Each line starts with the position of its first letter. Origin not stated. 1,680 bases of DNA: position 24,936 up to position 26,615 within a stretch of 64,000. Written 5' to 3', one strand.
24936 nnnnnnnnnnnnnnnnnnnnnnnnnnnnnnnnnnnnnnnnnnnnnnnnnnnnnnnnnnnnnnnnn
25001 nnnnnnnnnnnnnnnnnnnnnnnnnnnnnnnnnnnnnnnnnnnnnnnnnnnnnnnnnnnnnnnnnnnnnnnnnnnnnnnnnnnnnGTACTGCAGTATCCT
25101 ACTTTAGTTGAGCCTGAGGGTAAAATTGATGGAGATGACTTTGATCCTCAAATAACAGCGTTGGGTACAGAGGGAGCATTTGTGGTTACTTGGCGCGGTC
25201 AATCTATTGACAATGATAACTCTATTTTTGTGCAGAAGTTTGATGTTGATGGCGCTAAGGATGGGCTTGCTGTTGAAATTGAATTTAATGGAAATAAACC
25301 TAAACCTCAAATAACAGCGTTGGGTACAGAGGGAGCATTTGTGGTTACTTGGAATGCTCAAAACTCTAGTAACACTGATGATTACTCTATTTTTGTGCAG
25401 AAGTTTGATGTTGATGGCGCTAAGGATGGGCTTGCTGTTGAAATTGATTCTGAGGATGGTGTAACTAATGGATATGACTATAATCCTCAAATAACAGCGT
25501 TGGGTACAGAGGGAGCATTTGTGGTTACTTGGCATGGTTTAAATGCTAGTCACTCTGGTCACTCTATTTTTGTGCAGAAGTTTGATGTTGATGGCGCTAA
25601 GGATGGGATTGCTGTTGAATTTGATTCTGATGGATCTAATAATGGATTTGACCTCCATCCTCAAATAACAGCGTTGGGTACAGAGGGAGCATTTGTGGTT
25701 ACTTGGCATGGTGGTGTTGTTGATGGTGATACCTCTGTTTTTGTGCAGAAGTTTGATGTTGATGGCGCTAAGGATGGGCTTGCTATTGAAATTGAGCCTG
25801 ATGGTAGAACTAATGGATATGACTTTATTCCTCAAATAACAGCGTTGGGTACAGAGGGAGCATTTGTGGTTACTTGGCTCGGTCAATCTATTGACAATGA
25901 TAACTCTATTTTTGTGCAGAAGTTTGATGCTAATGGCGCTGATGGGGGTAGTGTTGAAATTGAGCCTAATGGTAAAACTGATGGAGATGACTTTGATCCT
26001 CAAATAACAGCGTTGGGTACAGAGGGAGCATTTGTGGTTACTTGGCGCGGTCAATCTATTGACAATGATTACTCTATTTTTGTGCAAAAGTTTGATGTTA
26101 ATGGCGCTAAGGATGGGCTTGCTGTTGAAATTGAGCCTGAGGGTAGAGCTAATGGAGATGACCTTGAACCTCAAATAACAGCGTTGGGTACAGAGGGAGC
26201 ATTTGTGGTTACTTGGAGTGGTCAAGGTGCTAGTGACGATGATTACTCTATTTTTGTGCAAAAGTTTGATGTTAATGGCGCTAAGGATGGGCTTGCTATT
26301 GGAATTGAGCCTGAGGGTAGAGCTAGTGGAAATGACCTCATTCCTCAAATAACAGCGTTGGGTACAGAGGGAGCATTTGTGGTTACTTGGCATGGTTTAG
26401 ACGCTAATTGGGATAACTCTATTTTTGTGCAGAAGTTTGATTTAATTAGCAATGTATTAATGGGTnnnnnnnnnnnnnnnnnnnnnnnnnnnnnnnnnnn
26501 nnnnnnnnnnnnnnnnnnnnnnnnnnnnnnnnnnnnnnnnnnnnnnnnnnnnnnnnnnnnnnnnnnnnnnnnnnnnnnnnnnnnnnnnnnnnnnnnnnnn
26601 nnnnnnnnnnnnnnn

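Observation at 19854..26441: Three 8-repeat beta-propeller-like modules built from a ~57-aa repeat I cannot assign to a named family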

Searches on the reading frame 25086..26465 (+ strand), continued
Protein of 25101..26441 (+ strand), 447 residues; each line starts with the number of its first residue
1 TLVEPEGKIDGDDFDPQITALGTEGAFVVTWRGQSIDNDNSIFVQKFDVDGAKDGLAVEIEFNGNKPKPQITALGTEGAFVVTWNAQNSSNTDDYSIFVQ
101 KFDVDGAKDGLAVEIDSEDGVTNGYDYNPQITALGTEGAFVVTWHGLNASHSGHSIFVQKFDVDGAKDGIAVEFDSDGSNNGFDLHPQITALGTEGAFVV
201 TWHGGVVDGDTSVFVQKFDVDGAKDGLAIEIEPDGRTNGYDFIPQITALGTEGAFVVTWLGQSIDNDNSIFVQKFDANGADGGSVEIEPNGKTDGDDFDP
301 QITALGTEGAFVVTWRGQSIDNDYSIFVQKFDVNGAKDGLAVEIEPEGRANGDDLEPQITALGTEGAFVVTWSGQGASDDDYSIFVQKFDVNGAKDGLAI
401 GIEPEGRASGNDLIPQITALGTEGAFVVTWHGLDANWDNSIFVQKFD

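Call 40: search_protein_families(library=ncbifam, proteins=[P0062, P0069, P0101], max_evalue=0.001)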
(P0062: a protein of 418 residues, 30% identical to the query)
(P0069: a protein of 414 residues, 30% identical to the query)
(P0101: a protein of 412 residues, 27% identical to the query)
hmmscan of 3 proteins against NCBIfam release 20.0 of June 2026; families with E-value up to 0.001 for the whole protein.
P0062 (418 aa): 1 family
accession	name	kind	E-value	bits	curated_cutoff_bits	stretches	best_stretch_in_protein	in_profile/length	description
NF053835.1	PDIAV_lipo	equivalog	4.2e-06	26.4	90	0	253-384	34-159/458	PDIAV motif-containing lipoprotein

P0069 (414 aa): 1 family
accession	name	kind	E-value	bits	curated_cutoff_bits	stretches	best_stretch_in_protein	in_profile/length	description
NF038383.1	lipo_LIC12048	equivalog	0.00037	18.3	700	0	101-333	1173-1395/1441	LIC12048 family lipoprotein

P0101 (412 aa): 2 families
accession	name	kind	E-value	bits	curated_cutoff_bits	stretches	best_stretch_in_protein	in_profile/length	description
NF053835.1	PDIAV_lipo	equivalog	4.1e-07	29.7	90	0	6-107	14-106/458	PDIAV motif-containing lipoprotein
NF038383.1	lipo_LIC12048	equivalog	0.00038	18.2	700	0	120-384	1166-1399/1441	LIC12048 family lipoprotein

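Call 53: find_encoding_contigs(protein=P0009, flank=10000, max_places=2)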
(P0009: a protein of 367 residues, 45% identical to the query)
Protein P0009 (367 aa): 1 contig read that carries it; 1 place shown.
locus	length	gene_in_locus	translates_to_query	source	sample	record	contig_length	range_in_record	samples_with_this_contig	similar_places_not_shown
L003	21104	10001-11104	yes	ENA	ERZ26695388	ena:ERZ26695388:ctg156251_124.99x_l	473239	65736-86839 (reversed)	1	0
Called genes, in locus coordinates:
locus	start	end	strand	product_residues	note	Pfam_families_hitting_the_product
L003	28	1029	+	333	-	-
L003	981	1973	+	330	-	-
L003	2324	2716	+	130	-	-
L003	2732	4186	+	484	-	-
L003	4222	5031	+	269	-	PF00028:Cadherin (weak)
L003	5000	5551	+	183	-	-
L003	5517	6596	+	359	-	PF00028:Cadherin (faint)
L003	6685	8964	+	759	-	PF00028:Cadherin (weak)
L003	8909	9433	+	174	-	PF00028:Cadherin (faint)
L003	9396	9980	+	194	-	-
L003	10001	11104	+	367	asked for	PF18000:Top6b_C (faint), PF17790:MG1 (faint)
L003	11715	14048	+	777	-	PF00028:Cadherin (faint), PF22914:Fibulin_C (faint)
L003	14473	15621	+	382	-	PF00028:Cadherin (faint)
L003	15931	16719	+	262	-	PF00028:Cadherin (faint)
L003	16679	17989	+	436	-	-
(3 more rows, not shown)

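Call 61: find_encoding_contigs(protein=P0069, flank=6000, max_places=3)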
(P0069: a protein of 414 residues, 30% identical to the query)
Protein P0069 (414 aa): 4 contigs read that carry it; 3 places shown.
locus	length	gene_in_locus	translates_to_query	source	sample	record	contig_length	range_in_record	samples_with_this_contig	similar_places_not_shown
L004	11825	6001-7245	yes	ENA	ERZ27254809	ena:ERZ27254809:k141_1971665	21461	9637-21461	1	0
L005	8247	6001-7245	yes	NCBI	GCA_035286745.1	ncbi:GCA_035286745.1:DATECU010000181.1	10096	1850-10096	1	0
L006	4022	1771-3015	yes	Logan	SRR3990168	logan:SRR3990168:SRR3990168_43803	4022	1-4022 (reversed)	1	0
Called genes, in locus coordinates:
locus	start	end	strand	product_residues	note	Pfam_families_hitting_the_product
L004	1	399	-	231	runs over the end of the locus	PF03544:TonB_C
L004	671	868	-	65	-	-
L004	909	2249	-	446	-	-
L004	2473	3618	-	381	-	PF04055:Radical_SAM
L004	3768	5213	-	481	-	PF03264:Cytochrom_NNT (weak), PF14522:Cytochrome_C7 (faint)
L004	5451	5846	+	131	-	-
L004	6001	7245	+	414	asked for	-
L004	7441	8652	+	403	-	-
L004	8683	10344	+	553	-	PF13435:Cytochrome_C554 (faint), PF14522:Cytochrome_C7 (faint), PF14537:Cytochrom_c3_2 (faint), PF02335:Cytochrom_C552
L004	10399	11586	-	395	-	PF01757:Acyl_transf_3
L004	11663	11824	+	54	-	?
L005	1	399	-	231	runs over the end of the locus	PF03544:TonB_C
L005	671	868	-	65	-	-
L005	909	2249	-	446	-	-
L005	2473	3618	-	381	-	PF04055:Radical_SAM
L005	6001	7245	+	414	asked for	-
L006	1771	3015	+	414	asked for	-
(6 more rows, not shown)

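Call 62: find_encoding_contigs(protein=P0101, flank=6000, max_places=3)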
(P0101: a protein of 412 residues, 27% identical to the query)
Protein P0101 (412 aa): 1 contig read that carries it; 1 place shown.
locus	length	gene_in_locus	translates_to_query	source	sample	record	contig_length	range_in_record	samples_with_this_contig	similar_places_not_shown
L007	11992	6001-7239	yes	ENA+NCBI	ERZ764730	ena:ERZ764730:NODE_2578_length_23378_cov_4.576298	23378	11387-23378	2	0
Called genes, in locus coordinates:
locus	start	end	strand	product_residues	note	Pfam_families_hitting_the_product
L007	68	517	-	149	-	PF00359:PTS_EIIA_2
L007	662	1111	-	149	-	PF13432:TPR_16 (weak), PF14559:TPR_19 (faint)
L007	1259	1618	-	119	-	-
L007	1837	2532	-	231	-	-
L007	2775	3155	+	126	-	PF12092:DUF3568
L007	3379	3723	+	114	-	PF13466:STAS_2 (weak), PF01740:STAS (weak)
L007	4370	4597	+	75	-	-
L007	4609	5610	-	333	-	PF00515:TPR_1 (weak), PF07719:TPR_2 (weak), PF13176:TPR_7 (faint), PF13181:TPR_8 (faint), PF13374:TPR_10 (faint), PF13414:TPR_11, PF13432:TPR_16, PF14559:TPR_19 (weak), +6 more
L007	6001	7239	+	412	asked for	-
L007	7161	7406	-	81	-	-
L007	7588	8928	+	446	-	-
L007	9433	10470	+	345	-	PF08100:Dimerisation, PF00891:Methyltransf_2, PF13489:Methyltransf_23 (weak), PF08242:Methyltransf_12, PF13649:Methyltransf_25 (weak)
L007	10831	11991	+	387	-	?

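Call 63: find_encoding_contigs(protein=P0065, flank=6000, max_places=2)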
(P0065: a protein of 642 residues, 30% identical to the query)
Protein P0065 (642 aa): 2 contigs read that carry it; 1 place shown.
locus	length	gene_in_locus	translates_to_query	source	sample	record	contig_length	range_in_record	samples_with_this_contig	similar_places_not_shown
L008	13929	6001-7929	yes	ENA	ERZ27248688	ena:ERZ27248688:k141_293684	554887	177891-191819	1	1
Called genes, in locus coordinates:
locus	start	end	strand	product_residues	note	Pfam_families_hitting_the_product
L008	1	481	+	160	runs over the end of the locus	-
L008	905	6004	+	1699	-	PF07676:PD40 (faint)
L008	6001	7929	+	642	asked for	-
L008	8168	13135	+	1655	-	-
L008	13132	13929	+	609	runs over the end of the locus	-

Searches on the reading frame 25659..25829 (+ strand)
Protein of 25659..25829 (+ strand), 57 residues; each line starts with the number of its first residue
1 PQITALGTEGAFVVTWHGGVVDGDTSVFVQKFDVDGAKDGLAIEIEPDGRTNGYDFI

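Call 36: search_protein_representatives(alignment_id=A2)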
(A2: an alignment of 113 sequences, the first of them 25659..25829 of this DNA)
Query: 113 sequences, 55 profile positions. Proteins with E-value up to 0.001 (for the whole library): 50111; up to 1e-10: 34793; up to 1e-30: 17616. The best 150 are listed.
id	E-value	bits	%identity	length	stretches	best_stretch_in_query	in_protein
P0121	0.0e+00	3035.4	-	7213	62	1-54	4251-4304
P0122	0.0e+00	2328.8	-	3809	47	1-53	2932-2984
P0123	0.0e+00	2325.8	-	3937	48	3-54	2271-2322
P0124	0.0e+00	2151.7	-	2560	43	1-54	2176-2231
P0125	0.0e+00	2096.1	-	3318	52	1-53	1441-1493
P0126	0.0e+00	1991.1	-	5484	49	1-54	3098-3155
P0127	0.0e+00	1863.9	-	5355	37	2-54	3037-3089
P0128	0.0e+00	1789.1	-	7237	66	3-54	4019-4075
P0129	0.0e+00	1723.5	-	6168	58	1-54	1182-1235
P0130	0.0e+00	1699.4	-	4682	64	1-54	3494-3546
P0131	0.0e+00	1687.4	-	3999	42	2-54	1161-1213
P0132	0.0e+00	1666.9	-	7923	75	1-53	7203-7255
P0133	0.0e+00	1601.0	-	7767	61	1-54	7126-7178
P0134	0.0e+00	1598.3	-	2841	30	1-54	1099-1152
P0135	0.0e+00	1584.1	-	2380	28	1-54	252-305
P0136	0.0e+00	1572.3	-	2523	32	1-54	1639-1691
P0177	0.0e+00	1123.6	-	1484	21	1-54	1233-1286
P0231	4.9e-287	942.2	-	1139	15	1-54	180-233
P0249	4.3e-272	894.4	-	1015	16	1-54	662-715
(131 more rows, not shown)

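Call 40: search_protein_families(library=ncbifam, proteins=[P0136, P0134, P0231], max_evalue=0.001)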
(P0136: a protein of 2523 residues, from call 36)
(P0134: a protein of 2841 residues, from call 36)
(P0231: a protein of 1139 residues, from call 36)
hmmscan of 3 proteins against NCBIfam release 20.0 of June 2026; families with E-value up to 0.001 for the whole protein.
P0136 (2523 aa): 0 families

P0134 (2841 aa): 12 families
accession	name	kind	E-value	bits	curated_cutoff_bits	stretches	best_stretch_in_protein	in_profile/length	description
TIGR01965.1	VCBS_repeat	domain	5.9e-47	157.9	15.5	3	185-285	1-97/99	VCBS domain-containing protein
NF051884.1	ProteaseSapA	equivalog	2.2e-41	142.3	1200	4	715-822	325-427/644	protease SapA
NF046115.1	Ca_rpt_SMc04171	equivalog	3.6e-37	128.7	625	5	1698-1810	414-529/574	SMc04171 family calcium-binding repeat protein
NF033943.0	RTX_toxin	subfamily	3.8e-34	118.1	1000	5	660-775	699-815/930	RTX family hemolysin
NF035945.1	Zn_serralysin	subfamily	1.9e-32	113.1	500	5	2693-2796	324-423/462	serralysin family metalloprotease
NF033203.1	entero_EhxA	exception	3.6e-25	88.3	2000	4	659-750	722-813/997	enterohemolysin EhxA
NF053766.1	ZapA_metallo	exception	6.3e-25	88.1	940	3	2686-2800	337-447/483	ZapA family metalloprotease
NF050046.1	PueAB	exception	2.6e-18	65.8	670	3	2208-2284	367-442/616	polyurethane esterase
TIGR03661.1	T1SS_VCA0849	domain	1.5e-13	51.7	17.6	1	2753-2837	1-90/91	type I secretion C-terminal target domain-containing protein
NF007011.0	PRK09474.1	equivalog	0.00046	19.1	291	0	1841-1905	30-94/396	maltose/maltodextrin ABC transporter substrate-binding protein MalE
NF052245.1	SorA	equivalog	0.00063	18.6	600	0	2033-2064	184-215/396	SorA family sulfite dehydrogenase catalytic subunit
TIGR03028.1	EpsE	equivalog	0.0009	18.6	262.65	0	790-831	25-65/239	polysaccharide export protein EpsE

P0231 (1139 aa): 2 families
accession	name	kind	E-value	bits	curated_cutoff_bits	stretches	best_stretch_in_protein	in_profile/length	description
NF009021.0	PRK12357.1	equivalog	9.1e-14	51.3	470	0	882-917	289-324/326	glutaminase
NF041783.2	mnquin_red_QrcB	equivalog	5.6e-05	21.5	440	0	264-349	459-544/695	menaquinone reductase molybdopterin-binding-like subunit QrcB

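Call 41: search_protein_families(library=pfam, proteins=[P0136, P0134, P0231, P0249, P0177], max_evalue=0.00001)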
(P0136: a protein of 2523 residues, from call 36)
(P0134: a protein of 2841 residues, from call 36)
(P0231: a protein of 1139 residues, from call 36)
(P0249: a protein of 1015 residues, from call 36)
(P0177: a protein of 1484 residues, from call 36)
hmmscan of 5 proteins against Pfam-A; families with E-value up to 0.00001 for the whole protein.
P0136 (2523 aa): 1 family
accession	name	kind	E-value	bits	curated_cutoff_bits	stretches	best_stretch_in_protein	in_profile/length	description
PF00963.24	Cohesin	-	1.1e-15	58.5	24.1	1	2354-2454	5-107/139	Cohesin domain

P0134 (2841 aa): 5 families
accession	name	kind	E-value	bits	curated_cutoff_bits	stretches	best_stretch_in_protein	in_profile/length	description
PF00353.25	HemolysinCabind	-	2.9e-46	155.4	23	7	1731-1764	2-35/36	RTX calcium-binding nonapeptide repeat (4 copies)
PF17803.7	Cadherin_4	-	4.2e-12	46.8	25.1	2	153-225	1-71/71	Bacterial cadherin-like domain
PF18962.6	Por_Secre_tail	-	6.1e-11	42.9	27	0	2019-2063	26-67/75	Secretion system C-terminal sorting domain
PF04234.18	CopC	-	7.3e-08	33.8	23.3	0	2087-2120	48-81/92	CopC domain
PF17963.7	Big_9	-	5.2e-06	27.7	23.6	1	266-372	1-89/89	Bacterial Ig domain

P0231 (1139 aa): 3 families
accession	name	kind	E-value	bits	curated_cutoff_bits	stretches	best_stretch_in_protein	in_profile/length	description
PF17417.8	Glycoprot_B_PH2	-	2e-10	41.3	23.7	0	576-607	62-93/97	Herpesvirus Glycoprotein B PH-like domain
PF21025.2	Fapy_DNA_glyco_C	-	1.3e-07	31.7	27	0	887-907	12-32/49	Formamidopyrimidine-DNA glycosylase C-terminal domain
PF04234.18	CopC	-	6.8e-07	30.6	23.3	0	799-828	52-81/92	CopC domain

P0249 (1015 aa): 0 families

P0177 (1484 aa): 3 families
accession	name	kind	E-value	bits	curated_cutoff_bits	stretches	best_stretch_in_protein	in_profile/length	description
PF00353.25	HemolysinCabind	-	2.6e-13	50.1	23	2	1073-1107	1-35/36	RTX calcium-binding nonapeptide repeat (4 copies)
PF04234.18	CopC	-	2.8e-10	41.5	23.3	0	1221-1254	48-81/92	CopC domain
PF22036.2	MoaF_like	-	4.6e-07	30.1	27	0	941-964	35-58/94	MoaF-like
